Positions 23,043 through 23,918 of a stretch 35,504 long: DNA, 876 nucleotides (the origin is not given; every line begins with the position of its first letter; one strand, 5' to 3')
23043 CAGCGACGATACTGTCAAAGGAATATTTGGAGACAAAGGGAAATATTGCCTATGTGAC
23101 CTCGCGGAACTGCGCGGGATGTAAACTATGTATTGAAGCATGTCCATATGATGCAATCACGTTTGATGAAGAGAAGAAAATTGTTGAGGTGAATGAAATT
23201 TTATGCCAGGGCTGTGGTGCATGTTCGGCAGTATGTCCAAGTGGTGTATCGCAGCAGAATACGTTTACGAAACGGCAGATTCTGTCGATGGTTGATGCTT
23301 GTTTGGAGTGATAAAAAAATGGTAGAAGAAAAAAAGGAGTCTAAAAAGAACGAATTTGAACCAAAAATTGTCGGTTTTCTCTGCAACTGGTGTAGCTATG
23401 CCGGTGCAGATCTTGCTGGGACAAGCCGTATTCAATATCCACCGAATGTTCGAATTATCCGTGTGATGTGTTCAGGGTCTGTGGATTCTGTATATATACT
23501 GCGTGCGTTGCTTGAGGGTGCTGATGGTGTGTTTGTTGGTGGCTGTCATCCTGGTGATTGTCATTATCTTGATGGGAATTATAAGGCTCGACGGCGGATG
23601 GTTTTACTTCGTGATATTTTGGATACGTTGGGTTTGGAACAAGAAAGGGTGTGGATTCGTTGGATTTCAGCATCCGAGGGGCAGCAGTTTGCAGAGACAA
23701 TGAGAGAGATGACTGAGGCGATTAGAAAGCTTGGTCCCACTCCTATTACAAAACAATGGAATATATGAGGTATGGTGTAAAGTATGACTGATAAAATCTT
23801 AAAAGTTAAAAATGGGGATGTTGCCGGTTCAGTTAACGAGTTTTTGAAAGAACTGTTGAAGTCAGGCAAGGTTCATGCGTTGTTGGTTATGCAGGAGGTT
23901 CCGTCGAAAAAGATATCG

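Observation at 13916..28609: A 14.7-kb ten-gene operon with five HdrA modules, one HdrB and no hydrogenase or formate dehydrogenase: a candidate NADH-linked bifurcating megacomplex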

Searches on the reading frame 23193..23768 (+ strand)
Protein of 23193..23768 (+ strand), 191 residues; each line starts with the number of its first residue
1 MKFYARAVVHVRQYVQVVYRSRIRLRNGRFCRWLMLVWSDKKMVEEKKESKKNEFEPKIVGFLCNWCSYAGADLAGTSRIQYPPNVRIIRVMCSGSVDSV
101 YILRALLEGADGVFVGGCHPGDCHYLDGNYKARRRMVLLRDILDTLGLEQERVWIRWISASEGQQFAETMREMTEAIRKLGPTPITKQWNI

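Call 4: search_protein_families(library=pfam, proteins=[window:23193-23768:+], max_evalue=0.001)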
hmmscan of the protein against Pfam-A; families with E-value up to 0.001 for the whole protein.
window:23193-23768:+ (191 aa): 1 family
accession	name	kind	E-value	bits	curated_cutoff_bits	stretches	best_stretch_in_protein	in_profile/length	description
PF02662.21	FlpD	-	2e-57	193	22.3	1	59-181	1-123/123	Methyl-viologen-reducing hydrogenase, delta subunit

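Call 5: search_protein_families(library=ncbifam, proteins=[window:23193-23768:+], max_evalue=0.001)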
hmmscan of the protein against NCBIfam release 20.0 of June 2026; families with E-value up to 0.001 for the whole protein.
window:23193-23768:+ (191 aa): 3 families
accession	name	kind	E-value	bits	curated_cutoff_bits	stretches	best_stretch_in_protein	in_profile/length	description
NF040770.1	hetero_SS_HdrA2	exception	4e-56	190.6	1100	1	50-183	641-774/777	CoB-CoM heterodisulfide reductase HdrA2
NF045873.1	F420_non_VhuD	exception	2.1e-43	147.6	215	1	56-185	1-130/132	F420-non-reducing hydrogenase iron-sulfur subunit VhuD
NF041891.1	hdrA_Methbact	equivalog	1.9e-12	46.2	1300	1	50-179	637-760/762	ferredoxin:CoB-CoM heterodisulfide reductase subunit HdrA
